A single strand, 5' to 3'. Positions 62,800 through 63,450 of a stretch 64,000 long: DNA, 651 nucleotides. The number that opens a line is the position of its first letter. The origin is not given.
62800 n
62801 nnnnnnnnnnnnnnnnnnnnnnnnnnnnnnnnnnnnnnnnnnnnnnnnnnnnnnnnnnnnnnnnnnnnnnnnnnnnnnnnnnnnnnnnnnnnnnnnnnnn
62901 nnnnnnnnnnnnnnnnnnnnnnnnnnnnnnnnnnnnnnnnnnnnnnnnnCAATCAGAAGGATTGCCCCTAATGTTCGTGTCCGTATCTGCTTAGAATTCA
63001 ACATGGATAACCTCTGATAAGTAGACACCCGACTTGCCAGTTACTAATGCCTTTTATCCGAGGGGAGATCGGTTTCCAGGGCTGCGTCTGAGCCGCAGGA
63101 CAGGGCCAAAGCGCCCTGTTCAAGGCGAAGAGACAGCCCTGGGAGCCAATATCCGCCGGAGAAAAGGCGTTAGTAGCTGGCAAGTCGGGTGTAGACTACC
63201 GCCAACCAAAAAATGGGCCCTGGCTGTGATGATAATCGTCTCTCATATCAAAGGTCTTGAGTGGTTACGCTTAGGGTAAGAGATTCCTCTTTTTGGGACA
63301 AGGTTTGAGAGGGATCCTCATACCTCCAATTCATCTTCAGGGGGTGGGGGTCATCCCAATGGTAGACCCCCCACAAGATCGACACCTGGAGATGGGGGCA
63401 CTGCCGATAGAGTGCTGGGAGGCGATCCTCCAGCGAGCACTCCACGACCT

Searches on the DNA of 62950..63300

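Call 29: search_rna_families(source=window, start=62950, end=63300, threshold=evalue, max_evalue=10)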
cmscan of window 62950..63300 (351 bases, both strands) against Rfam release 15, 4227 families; matches with E-value up to 10: 2.
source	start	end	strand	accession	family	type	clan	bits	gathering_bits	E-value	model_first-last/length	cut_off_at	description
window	63159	63237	+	RF02211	ZFAT-AS1_1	Gene; lncRNA;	-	12.2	80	3.8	1-79/79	no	ZFAT antisense RNA 1 conserved region 1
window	63222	63275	+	RF01129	sR44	Gene; snRNA; snoRNA; CD-box;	-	9.7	45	7.2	1-55/55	no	Small nucleolar RNA sR44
